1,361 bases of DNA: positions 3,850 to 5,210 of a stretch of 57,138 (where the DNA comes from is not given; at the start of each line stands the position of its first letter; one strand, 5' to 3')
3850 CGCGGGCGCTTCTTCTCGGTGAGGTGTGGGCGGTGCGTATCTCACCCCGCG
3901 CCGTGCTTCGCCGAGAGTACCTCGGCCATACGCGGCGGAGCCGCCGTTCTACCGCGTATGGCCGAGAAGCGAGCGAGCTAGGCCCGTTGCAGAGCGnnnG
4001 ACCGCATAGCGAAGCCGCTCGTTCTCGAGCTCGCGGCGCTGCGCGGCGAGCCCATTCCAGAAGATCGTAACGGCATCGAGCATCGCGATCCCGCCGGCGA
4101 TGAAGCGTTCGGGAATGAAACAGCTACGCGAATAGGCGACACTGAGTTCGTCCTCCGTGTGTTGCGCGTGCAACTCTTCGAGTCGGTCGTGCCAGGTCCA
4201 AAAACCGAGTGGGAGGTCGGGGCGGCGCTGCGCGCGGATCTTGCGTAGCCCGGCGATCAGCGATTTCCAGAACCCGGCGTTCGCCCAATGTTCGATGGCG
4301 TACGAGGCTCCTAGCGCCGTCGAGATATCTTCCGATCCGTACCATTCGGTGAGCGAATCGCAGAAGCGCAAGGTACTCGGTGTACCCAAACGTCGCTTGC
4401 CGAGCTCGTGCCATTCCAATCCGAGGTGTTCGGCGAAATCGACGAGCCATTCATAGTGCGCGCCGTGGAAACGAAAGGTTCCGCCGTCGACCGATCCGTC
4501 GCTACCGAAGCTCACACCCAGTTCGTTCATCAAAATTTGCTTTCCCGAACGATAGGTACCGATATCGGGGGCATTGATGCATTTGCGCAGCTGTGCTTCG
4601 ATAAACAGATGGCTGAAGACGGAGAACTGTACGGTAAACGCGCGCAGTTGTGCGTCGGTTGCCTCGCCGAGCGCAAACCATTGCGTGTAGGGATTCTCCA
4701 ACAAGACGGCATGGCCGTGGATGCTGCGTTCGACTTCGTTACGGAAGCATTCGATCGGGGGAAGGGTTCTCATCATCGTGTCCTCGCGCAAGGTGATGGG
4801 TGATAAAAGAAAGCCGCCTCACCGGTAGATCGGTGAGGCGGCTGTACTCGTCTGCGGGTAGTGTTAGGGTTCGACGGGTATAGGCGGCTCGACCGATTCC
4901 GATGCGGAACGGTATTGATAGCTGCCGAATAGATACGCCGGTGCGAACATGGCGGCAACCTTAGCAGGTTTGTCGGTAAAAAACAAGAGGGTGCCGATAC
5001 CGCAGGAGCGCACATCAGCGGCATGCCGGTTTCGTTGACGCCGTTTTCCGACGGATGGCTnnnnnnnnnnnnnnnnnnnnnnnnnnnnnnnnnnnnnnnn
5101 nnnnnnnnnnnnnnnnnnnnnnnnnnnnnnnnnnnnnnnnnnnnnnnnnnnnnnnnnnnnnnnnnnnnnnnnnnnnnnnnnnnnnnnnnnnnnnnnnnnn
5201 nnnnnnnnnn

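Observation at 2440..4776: Heme-oxygenase-like diiron oxidase next to a zinc-ribbon threonine-synthase-like PLP enzyme: candidate orphan amino-acid-tailoring cassette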

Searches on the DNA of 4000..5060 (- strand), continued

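Call 102: search_with_rna_model(model_id=R1, sources=[window, L001, L002, L003, L004, L005, L006, L008, L010, L011, L012, L013, L014, L015, L016, L017, L018, L019, L020, L021, L022, L025, L026, L027, L028, L029, L030, L031, L032, L033, L034, L035, L036, L037, L038, L039, L040, L041, L042, L043, L044, L045, L046, L047, L048, L049, L050, L051, L052, L053, L054, L056, L057, L058, L059, L060, L061, L062, L063, L064, L065, L067, L071, L072, L073, L074, L075, L076, L077, L078, L079, L080, L092, L093, L095, L097, L099, L100, L101, L102, L106, L107, L109, L110, L111, L112, L114, L115, L118, L119, L122, L123, L124, L125, L127, L129, L130, L131, L132, L134], max_evalue=1e-10, make_alignment=true)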
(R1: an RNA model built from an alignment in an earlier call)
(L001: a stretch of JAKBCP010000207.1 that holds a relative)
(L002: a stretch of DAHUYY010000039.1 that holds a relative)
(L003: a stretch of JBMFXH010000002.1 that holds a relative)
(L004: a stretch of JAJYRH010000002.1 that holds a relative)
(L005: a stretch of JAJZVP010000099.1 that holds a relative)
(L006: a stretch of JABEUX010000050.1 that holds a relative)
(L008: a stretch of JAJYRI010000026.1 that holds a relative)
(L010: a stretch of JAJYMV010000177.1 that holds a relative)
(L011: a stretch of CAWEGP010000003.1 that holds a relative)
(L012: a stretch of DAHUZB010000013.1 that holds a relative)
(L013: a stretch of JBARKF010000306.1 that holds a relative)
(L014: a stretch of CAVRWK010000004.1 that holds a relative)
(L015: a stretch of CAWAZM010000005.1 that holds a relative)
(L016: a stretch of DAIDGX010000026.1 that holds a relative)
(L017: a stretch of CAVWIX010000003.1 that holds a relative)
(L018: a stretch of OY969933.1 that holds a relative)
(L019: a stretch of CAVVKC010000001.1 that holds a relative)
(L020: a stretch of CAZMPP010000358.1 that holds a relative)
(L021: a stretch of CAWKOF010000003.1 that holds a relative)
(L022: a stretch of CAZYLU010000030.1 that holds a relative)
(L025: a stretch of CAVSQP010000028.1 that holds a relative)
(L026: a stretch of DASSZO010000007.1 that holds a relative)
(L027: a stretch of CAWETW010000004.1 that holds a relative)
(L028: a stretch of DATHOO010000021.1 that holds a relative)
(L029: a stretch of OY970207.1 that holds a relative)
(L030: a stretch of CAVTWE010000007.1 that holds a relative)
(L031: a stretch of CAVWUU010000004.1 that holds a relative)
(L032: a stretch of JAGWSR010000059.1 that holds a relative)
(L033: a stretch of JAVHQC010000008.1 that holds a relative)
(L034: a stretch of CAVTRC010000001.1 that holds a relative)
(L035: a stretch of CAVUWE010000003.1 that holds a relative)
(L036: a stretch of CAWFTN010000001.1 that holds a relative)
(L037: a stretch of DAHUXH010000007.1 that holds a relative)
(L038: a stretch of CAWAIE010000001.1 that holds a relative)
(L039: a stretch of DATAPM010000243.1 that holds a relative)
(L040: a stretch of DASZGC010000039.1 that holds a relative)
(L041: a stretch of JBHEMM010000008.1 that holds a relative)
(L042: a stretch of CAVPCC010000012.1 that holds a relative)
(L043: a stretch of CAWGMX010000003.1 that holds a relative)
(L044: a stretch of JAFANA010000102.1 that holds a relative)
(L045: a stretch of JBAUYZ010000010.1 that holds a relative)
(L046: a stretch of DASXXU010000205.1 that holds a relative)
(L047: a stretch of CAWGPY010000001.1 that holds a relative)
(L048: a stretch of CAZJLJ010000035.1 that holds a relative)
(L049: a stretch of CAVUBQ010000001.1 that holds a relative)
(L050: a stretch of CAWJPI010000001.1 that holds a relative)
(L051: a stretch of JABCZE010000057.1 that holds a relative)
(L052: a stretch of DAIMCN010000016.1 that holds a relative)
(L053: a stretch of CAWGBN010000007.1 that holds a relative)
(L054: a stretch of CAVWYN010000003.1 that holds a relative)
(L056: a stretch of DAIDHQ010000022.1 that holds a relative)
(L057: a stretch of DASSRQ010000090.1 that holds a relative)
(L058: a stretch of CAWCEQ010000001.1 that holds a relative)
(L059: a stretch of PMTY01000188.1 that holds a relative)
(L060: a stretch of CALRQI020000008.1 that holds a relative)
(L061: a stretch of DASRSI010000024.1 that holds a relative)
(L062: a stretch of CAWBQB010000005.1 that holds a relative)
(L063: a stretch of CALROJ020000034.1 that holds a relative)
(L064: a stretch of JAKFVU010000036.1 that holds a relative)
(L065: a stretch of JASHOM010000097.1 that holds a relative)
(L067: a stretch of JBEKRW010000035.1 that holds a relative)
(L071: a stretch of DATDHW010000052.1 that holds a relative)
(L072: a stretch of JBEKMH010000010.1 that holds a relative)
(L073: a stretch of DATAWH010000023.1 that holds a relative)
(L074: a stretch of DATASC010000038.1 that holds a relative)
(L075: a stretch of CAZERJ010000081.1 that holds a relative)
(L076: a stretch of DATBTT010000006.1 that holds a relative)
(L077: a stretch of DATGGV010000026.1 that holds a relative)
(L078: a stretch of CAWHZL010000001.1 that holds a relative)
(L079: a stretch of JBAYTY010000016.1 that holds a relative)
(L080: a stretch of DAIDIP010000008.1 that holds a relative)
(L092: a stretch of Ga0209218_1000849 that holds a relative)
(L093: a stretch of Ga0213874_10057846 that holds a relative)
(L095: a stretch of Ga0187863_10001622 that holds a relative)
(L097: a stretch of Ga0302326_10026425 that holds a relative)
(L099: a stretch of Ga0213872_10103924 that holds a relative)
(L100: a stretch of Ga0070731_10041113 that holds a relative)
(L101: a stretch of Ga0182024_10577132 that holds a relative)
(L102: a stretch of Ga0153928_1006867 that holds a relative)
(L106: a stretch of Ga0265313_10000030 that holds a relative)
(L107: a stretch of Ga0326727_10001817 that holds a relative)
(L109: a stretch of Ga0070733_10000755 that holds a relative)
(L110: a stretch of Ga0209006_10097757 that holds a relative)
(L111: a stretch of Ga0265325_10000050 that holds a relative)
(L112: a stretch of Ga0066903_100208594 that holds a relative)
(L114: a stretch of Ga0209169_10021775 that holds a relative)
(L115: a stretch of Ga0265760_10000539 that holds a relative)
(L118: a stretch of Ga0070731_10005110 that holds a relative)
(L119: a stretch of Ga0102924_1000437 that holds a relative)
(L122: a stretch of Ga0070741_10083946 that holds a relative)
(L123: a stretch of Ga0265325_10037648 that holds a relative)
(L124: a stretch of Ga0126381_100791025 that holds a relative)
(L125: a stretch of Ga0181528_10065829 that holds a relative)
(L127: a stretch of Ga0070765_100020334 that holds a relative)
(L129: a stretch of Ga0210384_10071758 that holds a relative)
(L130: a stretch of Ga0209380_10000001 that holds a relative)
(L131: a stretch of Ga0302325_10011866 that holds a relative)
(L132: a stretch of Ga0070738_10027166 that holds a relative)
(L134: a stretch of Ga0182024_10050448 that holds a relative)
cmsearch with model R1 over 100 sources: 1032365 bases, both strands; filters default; matches with E-value up to 1e-10: 100.
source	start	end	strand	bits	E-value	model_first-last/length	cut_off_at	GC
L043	5842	5979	+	137.4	4.8e-31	1-134/134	no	0.49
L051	2246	2383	+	136.4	8.5e-31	1-134/134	no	0.49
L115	2114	2251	+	136.4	8.6e-31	1-134/134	no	0.49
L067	5842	5979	+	135.9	1.1e-30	1-134/134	no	0.48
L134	2896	3033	-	134.9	2e-30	1-134/134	no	0.47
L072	5842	5979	+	133.4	4.8e-30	1-134/134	no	0.46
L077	5810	5950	+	132.8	6.8e-30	1-134/134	no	0.48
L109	969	1109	+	132.8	6.8e-30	1-134/134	no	0.48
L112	919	1053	+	129.8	3.9e-29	1-134/134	no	0.5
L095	2809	2946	+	129.6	4.4e-29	1-134/134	no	0.48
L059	5811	5951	+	128.8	6.8e-29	1-134/134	no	0.48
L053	5811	5946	+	127.2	1.8e-28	1-134/134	no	0.5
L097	8727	8862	-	126.8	2.2e-28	1-134/134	no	0.5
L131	3344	3479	-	126.8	2.2e-28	1-134/134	no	0.5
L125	1097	1232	+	126.7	2.3e-28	1-134/134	no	0.51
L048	5798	5932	+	125.3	5.3e-28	1-134/134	no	0.57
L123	336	470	-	125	6.2e-28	1-134/134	no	0.55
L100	2546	2681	-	124.9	6.7e-28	1-134/134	no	0.5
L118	606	740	+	124.9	6.8e-28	1-134/134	no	0.5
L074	5809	5944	+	124.1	1.1e-27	1-134/134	no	0.49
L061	5810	5945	+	122.9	2.1e-27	1-134/134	no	0.54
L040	5812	5949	+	122.9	2.2e-27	1-134/134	no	0.49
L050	5813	5950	+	122.9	2.2e-27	1-134/134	no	0.49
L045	5813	5948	+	122.5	2.7e-27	1-134/134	no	0.51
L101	1062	1197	+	121.5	4.7e-27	1-134/134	no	0.51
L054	5841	5975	+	121.4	5.3e-27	1-134/134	no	0.53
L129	1598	1732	-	121.4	5.3e-27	1-134/134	no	0.53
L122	1039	1176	+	120.9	6.8e-27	1-134/134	no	0.49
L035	5810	5944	+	120.7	7.7e-27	1-134/134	no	0.49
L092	1842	1976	-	120.7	7.7e-27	1-134/134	no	0.49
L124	1075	1210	+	120.4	9.2e-27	1-134/134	no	0.51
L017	5831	5966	+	119.8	1.3e-26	1-134/134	no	0.51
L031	5800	5935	+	118.9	2.2e-26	1-134/134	no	0.58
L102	3067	3204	+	118.8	2.3e-26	1-134/134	no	0.54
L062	5822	5954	+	118.6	2.7e-26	1-134/134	no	0.53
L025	5830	5966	+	116.9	7e-26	1-134/134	no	0.5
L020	1199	1334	+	116.7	7.8e-26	1-134/134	no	0.5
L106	474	609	-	116.7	7.8e-26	1-134/134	no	0.5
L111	12355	12490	-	116.7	7.8e-26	1-134/134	no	0.5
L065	5815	5951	+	116.4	9.4e-26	1-134/134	no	0.55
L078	5801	5941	+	116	1.2e-25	1-134/134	no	0.53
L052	5813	5947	+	115.9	1.2e-25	1-134/134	no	0.53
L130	2925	3059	+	115.9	1.2e-25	1-134/134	no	0.53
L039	5830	5965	+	115.8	1.3e-25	1-134/134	no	0.49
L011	5827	5960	+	114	3.7e-25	1-134/134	no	0.54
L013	921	1056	+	113.4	5.4e-25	1-134/134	no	0.51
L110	1323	1464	-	113.3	5.8e-25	1-134/134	no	0.51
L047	5811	5944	+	113.2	6.1e-25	1-134/134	no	0.55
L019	5826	5954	+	112.8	7.8e-25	1-134/134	no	0.5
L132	3698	3835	-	112.6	8.4e-25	1-134/134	no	0.54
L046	1141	1278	+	111.4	1.7e-24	1-134/134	no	0.51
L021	5824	5952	+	111.1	2.1e-24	1-134/134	no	0.51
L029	5811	5945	+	110.2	3.5e-24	1-134/134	no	0.54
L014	5818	5952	+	108.5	9.1e-24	1-134/134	no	0.52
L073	5840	5981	+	108.2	1.1e-23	1-134/134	no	0.54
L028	5819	5953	+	108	1.2e-23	1-134/134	no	0.5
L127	113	247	+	108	1.2e-23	1-134/134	no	0.5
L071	5839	5980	+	107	2.2e-23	1-134/134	no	0.54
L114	2335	2472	-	105.6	5.2e-23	1-134/134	no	0.51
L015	5817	5952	+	105.1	6.6e-23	1-134/134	no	0.54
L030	5850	5987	+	103.7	1.5e-22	1-134/134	no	0.54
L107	2548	2681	+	97.4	6e-21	1-134/134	no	0.57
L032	5804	5945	+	96.6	9.5e-21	1-134/134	no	0.61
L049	5823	5953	+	96.5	1e-20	1-134/134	no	0.55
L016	5805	5947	+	95.1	2.2e-20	1-134/134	no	0.59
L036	5806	5942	+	93.3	6.6e-20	1-134/134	no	0.55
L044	5807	5943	+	93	7.6e-20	1-134/134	no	0.55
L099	142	278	+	92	1.4e-19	1-134/134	no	0.55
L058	5852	5988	+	89.1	7.6e-19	1-134/134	no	0.53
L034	5810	5945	+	88.1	1.3e-18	1-134/134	no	0.55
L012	5813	5951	+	87.6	1.7e-18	1-134/134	no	0.61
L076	372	501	+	87.3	2.1e-18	1-134/134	no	0.52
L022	5807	5944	+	86.7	3e-18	1-134/134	no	0.54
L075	5838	5969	+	85.8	5.1e-18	1-134/134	no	0.54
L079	5674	5804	+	85.5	6.1e-18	1-134/134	no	0.45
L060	5673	5803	+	84.7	9.8e-18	1-134/134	no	0.46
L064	5667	5797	+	84.5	1.1e-17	1-134/134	no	0.44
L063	5676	5806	+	81.7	5.6e-17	1-134/134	no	0.45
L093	842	977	-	81.6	5.7e-17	1-134/134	no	0.54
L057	839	976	+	80.6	1.1e-16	1-134/134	no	0.55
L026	3535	3673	+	79.3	2.2e-16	1-134/134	no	0.58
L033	5814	5943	+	78.5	3.5e-16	1-134/134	no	0.45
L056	5820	5959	+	77.7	5.6e-16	1-134/134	no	0.56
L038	5832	5963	+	76.9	8.7e-16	1-134/134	no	0.52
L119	3256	3387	-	75.3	2.2e-15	1-134/134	no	0.57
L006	5826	5971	+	75.1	2.5e-15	1-134/134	no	0.57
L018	5833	5964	+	73.8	5.3e-15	1-134/134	no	0.52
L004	5826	5972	+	73.2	7.8e-15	1-134/134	no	0.55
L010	5826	5972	+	72.9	8.9e-15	1-134/134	no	0.57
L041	5844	5985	+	72.3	1.3e-14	1-134/134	no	0.55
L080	5852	5982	+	72.2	1.4e-14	1-134/134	no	0.37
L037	5802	5944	+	71.3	2.3e-14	1-134/134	no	0.52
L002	5826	5972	+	71.2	2.5e-14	1-134/134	no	0.55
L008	5826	5972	+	71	2.7e-14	1-134/134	no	0.56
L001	1977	2122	+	70.1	4.5e-14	1-134/134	no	0.55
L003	5826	5972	+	70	4.9e-14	1-134/134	no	0.56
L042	5834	5971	+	69.9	5.2e-14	1-134/134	no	0.57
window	4804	4950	-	69.1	8.3e-14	1-134/134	no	0.56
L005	1227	1373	+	66.6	3.5e-13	1-134/134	no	0.58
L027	5840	5972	+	66.6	3.5e-13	1-134/134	no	0.52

Alignment A8: 100 matches aligned to the model, 177 columns, each read 5' to 3' on its own strand. Consensus structure (alignment columns), stored with it:
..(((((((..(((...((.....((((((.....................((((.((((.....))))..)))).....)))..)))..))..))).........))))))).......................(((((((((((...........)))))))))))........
